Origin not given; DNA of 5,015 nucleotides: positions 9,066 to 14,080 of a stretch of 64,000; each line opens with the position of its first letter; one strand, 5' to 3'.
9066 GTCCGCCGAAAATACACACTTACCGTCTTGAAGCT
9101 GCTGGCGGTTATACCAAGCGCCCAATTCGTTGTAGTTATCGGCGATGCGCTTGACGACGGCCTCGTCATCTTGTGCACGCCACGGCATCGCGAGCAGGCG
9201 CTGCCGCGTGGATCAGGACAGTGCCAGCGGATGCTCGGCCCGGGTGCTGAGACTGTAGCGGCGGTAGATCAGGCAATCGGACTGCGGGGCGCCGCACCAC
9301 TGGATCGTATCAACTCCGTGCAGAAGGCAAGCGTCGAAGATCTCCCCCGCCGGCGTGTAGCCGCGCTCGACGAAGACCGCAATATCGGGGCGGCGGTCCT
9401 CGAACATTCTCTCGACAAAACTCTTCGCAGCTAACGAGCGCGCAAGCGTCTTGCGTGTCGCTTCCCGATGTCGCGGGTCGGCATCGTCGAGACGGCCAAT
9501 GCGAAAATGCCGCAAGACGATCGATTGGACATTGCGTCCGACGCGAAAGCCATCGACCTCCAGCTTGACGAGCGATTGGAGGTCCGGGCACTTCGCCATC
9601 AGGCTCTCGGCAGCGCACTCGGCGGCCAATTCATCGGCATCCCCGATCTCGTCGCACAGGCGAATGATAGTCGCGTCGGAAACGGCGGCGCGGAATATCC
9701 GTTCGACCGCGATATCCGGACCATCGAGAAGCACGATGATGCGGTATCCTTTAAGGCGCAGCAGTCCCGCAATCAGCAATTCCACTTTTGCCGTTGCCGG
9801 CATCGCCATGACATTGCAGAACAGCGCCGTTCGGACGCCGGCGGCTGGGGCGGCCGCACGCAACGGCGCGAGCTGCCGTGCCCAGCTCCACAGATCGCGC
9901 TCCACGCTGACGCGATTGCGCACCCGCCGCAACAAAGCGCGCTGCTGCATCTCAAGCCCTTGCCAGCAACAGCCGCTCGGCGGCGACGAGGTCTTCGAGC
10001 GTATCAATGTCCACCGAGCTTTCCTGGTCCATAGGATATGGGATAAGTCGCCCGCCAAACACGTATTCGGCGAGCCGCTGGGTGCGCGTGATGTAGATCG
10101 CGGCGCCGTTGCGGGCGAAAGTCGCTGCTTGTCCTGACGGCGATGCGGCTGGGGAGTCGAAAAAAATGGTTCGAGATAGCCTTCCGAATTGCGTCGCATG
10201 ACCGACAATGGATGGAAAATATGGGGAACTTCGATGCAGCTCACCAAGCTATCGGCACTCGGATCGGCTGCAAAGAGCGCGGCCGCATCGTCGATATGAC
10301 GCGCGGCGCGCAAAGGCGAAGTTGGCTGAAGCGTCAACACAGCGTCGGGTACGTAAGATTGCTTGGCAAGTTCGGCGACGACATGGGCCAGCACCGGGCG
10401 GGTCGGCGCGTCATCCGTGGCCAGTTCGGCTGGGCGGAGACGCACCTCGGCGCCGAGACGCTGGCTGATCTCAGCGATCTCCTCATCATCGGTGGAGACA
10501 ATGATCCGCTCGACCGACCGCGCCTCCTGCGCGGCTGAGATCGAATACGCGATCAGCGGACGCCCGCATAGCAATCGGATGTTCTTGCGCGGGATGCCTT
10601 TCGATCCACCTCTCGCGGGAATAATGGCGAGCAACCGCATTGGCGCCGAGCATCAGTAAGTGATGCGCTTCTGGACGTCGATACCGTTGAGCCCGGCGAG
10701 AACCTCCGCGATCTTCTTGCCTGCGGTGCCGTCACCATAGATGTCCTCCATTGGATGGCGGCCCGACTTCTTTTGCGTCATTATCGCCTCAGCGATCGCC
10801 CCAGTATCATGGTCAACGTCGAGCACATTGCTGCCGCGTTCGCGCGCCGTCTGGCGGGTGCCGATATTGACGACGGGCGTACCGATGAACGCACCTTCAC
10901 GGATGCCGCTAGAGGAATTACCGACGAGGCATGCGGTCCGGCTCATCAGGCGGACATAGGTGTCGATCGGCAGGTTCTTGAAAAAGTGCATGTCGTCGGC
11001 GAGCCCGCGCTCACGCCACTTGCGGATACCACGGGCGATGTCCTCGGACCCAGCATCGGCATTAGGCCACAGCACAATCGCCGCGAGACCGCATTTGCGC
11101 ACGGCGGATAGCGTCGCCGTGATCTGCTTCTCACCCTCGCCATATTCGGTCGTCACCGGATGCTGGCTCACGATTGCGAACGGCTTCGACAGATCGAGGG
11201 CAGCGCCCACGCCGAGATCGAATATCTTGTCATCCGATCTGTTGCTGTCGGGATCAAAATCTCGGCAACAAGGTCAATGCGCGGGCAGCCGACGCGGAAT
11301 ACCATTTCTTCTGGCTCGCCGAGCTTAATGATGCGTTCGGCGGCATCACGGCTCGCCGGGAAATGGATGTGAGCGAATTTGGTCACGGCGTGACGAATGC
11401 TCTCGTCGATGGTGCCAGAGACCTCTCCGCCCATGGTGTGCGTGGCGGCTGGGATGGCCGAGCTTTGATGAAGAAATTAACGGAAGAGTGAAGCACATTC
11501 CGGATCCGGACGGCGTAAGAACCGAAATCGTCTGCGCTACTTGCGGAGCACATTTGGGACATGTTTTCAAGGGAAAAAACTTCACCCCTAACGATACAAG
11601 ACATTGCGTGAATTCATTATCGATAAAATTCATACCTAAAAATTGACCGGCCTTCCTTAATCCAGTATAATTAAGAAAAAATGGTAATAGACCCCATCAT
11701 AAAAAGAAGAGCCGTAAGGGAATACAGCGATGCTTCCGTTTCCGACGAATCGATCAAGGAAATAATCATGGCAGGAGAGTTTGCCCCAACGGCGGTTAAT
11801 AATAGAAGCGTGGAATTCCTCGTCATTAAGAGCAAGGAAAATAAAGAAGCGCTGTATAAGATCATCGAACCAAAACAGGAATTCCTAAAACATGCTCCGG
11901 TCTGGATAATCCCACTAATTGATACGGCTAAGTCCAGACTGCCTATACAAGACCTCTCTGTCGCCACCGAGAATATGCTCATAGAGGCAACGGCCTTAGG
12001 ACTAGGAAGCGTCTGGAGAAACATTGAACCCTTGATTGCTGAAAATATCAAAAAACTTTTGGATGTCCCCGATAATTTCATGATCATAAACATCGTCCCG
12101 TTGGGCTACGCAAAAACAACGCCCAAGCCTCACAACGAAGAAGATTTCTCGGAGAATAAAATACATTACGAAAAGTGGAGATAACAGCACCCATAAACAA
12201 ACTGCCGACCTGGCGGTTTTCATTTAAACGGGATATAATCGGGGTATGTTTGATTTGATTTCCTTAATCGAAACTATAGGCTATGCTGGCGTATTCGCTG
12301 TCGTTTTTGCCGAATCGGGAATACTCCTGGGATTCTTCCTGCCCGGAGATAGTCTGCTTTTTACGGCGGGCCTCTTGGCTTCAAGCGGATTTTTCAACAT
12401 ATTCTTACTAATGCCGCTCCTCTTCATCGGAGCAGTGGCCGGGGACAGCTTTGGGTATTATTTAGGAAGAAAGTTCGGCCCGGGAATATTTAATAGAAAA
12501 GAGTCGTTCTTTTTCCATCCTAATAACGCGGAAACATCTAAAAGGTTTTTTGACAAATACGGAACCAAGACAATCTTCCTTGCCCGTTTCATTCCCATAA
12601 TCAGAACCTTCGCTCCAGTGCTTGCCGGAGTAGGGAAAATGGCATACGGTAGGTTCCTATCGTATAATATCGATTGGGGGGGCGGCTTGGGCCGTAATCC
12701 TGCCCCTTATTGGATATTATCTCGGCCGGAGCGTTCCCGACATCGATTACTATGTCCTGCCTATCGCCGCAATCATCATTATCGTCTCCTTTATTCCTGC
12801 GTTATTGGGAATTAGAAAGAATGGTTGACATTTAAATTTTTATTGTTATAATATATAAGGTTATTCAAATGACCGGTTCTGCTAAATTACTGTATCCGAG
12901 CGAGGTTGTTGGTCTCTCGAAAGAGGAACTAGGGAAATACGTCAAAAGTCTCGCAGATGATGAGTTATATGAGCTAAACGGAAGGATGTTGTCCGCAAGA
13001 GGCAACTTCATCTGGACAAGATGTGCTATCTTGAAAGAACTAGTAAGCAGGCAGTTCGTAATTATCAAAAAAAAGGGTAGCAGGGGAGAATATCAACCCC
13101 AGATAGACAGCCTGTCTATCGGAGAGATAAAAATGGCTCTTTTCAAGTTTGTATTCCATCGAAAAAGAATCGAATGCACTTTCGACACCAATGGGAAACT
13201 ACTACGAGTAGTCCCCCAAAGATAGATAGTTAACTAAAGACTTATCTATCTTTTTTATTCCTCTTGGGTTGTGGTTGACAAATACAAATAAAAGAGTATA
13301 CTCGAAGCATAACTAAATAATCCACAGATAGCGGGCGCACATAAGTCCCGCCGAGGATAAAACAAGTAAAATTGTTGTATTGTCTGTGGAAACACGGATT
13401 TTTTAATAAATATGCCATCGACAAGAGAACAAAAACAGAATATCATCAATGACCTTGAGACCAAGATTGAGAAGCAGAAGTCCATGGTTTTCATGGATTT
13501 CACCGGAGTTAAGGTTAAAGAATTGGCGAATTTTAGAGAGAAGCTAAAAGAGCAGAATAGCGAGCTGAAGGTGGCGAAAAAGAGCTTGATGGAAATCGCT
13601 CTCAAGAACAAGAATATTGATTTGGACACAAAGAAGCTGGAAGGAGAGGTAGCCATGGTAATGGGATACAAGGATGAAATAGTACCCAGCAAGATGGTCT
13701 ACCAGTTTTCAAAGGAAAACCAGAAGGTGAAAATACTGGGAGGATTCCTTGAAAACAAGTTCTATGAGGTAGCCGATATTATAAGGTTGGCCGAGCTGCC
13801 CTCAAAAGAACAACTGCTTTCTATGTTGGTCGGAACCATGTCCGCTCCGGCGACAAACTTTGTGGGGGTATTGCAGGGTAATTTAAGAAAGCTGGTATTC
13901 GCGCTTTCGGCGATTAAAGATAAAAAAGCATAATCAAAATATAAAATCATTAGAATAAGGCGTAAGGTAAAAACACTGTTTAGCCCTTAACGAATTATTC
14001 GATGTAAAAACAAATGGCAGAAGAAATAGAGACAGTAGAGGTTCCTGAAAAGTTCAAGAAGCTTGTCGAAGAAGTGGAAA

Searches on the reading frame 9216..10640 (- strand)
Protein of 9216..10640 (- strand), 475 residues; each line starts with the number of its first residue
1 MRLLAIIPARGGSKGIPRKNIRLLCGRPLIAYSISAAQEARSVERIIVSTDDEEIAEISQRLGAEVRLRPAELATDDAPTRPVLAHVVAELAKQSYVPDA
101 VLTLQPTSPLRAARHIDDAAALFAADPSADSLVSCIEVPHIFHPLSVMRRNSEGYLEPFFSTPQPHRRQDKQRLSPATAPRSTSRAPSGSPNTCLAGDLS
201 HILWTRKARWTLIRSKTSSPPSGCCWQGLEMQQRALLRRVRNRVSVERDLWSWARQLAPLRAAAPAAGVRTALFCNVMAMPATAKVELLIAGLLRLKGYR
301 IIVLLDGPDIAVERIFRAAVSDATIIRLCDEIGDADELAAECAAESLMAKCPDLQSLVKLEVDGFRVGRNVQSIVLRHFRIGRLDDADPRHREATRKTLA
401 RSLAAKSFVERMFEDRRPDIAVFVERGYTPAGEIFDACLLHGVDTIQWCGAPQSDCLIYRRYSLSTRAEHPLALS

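Call 48: search_protein_families(library=pfam, proteins=[window:9216-10640:-], max_evalue=0.001)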
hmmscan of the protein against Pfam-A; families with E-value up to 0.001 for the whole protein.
window:9216-10640:- (475 aa): 2 families
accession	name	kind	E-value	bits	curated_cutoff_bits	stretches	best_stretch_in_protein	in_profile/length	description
PF02348.25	CTP_transf_3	-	1.2e-23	84.5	22.6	1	5-147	2-141/217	Cytidylyltransferase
PF12804.13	NTP_transf_3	-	0.00051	20.7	27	0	20-111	17-99/160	MobA-like NTP transferase domain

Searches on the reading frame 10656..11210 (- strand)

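Call 48: search_protein_families(library=pfam, proteins=[window:10656-11210:-], max_evalue=0.001)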
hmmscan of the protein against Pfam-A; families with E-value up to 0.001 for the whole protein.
window:10656-11210:- (185 aa): 1 family
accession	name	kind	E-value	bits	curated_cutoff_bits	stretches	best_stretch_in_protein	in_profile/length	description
PF02350.25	Epimerase_2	-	1.6e-28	100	30.6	1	7-171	179-346/347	UDP-N-acetylglucosamine 2-epimerase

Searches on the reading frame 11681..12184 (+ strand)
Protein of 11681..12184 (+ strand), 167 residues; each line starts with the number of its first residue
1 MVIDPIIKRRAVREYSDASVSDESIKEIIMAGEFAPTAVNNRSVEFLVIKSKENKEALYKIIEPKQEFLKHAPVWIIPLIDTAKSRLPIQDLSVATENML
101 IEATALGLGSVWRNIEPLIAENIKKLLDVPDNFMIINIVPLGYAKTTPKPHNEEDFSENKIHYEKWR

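Call 48: search_protein_families(library=pfam, proteins=[window:11681-12181:+], max_evalue=0.001)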
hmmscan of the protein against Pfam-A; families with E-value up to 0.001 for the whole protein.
window:11681-12181:+ (167 aa): 2 families
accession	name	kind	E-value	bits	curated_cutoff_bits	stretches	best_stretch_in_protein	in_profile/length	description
PF00881.29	Nitroreductase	-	2.6e-23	83.5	23.5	2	7-62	2-57/167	Nitroreductase family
PF14512.11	TM1586_NiRdase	-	1.2e-08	35.3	27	0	97-158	89-147/215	Putative TM nitroreductase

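Call 66: find_encoding_contigs(protein=window:11681-12184:+, flank=4000, max_places=3)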
Protein window:11681-12184:+ (167 aa): 1 contig read that carries it; 1 place shown.
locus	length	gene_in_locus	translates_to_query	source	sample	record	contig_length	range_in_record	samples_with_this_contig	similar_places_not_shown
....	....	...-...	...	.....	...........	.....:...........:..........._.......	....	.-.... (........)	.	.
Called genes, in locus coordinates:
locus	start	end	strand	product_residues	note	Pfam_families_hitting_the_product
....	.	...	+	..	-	?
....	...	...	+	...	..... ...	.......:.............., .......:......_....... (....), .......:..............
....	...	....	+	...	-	?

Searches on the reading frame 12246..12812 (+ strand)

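Call 48: search_protein_families(library=pfam, proteins=[window:12246-12812:+], max_evalue=0.001)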
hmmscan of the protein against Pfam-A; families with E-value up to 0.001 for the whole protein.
window:12246-12812:+ (189 aa): 1 family
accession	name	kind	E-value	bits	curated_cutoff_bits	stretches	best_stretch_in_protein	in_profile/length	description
PF09335.16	VTT_dom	-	7.1e-20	72.2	33.9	1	33-141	2-106/123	VTT domain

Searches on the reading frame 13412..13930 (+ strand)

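Call 48: search_protein_families(library=pfam, proteins=[window:13412-13930:+], max_evalue=0.001)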
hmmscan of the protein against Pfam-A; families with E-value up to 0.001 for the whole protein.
window:13412-13930:+ (173 aa): 1 family
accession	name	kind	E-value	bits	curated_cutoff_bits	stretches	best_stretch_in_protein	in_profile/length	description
PF00466.25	Ribosomal_L10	-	9.7e-21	74.2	22.8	1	4-101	2-100/100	Ribosomal protein L10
